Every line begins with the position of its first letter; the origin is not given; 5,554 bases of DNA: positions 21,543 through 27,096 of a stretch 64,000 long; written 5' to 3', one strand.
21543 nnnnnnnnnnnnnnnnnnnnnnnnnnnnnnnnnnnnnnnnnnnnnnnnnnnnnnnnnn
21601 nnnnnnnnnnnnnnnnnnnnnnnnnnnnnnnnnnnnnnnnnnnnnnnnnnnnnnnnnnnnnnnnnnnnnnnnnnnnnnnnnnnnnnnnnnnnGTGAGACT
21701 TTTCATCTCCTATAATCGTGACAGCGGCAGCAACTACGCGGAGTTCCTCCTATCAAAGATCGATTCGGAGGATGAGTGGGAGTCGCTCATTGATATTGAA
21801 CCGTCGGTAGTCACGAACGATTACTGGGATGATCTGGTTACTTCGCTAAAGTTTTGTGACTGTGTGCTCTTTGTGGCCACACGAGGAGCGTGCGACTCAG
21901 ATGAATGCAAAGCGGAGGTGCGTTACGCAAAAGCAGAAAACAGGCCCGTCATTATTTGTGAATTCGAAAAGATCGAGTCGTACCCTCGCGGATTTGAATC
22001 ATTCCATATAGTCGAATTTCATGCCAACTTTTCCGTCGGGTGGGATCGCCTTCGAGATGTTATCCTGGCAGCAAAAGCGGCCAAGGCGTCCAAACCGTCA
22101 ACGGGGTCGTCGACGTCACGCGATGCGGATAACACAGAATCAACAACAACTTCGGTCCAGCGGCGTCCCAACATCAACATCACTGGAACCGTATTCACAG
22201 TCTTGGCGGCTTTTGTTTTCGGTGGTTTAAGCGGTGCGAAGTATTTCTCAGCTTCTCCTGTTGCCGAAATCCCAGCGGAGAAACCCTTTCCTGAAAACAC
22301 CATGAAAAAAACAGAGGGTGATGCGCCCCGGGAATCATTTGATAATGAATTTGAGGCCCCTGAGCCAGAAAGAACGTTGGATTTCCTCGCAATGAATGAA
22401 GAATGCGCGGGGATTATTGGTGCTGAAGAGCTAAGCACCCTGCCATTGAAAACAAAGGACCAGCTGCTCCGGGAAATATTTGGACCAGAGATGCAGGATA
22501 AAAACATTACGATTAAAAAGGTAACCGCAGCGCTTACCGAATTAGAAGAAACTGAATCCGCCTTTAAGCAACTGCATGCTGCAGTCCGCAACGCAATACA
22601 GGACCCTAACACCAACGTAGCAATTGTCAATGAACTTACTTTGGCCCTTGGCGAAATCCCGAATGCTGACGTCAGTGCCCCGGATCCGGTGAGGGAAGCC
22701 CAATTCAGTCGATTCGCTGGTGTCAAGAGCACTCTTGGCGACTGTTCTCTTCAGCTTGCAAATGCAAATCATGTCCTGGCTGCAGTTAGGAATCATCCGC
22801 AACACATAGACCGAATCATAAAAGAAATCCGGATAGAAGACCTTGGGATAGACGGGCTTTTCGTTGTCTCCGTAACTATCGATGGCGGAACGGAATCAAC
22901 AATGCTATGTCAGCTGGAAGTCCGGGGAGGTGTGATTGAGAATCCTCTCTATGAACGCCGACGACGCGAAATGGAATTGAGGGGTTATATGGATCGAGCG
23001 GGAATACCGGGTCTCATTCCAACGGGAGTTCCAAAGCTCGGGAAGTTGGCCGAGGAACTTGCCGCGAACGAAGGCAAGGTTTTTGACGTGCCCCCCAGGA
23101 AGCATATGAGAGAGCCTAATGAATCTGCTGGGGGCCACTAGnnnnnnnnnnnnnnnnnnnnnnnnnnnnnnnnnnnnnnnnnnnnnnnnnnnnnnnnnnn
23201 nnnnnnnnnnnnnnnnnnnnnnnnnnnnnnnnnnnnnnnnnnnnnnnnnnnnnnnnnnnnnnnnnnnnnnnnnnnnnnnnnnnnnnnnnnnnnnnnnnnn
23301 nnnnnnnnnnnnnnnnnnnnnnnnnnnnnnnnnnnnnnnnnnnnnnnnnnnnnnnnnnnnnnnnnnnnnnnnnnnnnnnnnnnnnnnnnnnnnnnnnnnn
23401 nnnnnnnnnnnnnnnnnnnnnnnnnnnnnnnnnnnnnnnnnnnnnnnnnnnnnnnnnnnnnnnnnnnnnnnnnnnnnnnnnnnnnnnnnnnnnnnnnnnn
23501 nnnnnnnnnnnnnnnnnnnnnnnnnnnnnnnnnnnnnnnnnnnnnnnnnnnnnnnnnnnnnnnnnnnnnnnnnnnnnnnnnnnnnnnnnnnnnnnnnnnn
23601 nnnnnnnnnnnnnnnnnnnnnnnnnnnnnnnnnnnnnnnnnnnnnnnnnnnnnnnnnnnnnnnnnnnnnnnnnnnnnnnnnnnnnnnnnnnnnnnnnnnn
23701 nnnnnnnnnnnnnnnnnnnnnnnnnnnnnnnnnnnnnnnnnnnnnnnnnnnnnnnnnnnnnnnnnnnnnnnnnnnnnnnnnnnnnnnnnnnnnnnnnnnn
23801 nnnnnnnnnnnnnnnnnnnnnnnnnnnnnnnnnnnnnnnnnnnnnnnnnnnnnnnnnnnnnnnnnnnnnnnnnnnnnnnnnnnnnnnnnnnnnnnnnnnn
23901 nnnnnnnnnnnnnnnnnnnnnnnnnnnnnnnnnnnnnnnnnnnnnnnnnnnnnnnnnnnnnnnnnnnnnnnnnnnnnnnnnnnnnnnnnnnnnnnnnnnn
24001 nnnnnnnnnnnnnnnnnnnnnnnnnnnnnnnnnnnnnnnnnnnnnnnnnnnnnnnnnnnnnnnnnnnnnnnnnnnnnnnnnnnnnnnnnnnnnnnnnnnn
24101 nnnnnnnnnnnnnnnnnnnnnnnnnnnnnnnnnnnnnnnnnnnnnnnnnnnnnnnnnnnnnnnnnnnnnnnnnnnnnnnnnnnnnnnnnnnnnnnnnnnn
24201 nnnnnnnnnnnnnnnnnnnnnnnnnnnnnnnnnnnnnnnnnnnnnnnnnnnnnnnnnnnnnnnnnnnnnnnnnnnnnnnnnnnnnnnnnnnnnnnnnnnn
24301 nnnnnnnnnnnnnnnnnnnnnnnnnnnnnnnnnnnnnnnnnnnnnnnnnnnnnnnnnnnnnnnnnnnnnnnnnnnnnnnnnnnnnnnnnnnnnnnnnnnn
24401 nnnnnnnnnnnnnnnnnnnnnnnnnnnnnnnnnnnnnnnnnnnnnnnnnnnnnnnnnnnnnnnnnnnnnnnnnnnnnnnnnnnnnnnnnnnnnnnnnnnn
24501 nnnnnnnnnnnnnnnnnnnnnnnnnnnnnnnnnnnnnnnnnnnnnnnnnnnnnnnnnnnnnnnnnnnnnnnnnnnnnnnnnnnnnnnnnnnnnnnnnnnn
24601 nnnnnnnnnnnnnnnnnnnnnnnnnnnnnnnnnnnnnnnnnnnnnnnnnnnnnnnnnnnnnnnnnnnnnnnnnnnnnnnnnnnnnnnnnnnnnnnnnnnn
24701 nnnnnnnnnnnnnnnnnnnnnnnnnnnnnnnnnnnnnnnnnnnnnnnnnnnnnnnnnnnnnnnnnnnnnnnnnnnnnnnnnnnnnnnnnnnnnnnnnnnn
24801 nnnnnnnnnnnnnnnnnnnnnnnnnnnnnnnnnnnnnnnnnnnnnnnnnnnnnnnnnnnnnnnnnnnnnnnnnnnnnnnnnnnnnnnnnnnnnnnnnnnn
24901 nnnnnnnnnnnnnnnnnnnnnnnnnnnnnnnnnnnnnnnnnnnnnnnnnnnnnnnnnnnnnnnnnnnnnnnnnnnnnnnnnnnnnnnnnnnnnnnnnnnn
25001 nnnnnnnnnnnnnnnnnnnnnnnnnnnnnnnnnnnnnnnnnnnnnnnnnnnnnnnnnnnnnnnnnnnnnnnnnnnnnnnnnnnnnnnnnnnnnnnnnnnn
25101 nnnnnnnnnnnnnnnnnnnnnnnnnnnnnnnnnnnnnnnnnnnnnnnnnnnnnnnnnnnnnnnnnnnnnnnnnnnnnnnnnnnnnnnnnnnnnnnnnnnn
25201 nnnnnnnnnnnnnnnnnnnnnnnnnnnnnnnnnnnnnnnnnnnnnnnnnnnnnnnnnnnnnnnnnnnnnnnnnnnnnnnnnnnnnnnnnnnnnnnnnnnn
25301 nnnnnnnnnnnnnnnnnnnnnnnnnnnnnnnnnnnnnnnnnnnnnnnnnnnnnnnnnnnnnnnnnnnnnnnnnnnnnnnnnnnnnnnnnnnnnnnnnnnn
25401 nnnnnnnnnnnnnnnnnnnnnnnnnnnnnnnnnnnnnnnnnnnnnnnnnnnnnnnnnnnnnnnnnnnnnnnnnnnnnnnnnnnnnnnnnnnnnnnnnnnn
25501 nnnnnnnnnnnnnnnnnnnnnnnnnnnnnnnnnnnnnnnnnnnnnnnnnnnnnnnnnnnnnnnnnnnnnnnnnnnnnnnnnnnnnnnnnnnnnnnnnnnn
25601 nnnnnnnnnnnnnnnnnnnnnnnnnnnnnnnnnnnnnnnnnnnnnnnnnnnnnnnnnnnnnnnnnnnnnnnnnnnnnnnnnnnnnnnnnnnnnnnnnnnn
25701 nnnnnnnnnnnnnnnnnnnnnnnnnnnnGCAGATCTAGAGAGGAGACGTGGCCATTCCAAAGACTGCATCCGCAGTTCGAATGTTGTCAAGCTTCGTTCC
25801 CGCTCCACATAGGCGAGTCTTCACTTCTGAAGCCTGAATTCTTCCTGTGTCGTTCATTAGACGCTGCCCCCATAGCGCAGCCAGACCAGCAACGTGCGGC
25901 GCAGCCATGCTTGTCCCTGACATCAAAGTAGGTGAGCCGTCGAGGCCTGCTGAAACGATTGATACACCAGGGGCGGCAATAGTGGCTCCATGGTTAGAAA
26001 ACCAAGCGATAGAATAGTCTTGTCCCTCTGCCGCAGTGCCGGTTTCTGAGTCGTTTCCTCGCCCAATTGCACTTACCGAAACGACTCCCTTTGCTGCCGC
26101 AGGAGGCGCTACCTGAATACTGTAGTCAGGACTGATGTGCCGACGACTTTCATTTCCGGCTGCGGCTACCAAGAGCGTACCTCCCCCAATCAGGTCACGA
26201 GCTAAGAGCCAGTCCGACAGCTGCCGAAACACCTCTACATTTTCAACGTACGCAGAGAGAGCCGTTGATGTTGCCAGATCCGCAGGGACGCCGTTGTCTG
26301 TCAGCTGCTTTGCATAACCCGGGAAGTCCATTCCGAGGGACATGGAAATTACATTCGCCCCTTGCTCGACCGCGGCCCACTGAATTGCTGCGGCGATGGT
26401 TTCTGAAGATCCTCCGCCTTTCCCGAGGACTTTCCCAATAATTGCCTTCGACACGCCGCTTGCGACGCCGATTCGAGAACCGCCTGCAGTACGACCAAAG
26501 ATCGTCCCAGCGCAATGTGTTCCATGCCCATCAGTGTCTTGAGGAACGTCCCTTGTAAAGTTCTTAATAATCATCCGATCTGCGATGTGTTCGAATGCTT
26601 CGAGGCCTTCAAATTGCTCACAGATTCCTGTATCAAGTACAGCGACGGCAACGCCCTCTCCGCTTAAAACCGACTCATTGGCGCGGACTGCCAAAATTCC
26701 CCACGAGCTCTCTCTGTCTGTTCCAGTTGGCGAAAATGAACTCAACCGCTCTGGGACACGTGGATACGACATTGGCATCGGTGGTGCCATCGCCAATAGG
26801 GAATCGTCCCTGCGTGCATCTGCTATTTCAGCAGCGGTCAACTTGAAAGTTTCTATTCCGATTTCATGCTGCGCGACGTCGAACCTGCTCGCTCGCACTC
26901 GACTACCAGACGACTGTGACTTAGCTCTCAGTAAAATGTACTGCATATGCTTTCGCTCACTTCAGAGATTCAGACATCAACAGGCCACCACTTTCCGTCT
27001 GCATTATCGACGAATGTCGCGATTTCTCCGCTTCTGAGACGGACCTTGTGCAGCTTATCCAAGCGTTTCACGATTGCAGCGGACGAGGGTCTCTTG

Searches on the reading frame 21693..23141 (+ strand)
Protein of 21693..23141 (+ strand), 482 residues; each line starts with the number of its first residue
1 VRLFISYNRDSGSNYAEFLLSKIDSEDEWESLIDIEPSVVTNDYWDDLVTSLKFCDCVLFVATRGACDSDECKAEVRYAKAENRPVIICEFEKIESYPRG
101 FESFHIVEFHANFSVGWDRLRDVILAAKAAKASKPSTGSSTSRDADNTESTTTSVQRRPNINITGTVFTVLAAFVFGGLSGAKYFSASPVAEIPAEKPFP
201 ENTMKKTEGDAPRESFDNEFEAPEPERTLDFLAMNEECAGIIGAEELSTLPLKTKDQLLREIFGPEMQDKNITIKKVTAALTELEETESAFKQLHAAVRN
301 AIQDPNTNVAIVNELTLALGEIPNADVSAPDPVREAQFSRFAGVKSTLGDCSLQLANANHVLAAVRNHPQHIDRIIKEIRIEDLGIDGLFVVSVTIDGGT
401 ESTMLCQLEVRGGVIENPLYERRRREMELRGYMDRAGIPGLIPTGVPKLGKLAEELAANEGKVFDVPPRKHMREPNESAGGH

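Call 53: search_protein_families(library=pfam, proteins=[window:21693-23141:+], max_evalue=0.001)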
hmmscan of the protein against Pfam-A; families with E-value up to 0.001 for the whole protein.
window:21693-23141:+ (482 aa): 1 family
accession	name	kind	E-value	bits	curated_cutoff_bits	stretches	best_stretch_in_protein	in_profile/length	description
PF13676.11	TIR_2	-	2.7e-07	31.6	28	1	4-117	2-118/122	TIR domain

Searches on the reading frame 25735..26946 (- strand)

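Call 53: search_protein_families(library=pfam, proteins=[window:25735-26946:-], max_evalue=0.001)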
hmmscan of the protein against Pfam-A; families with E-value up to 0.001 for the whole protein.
window:25735-26946:- (403 aa): 1 family
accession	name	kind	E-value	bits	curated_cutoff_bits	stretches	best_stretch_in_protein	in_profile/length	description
PF00082.27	Peptidase_S8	-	4.1e-35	121.9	21.8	1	96-379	1-269/288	Subtilase family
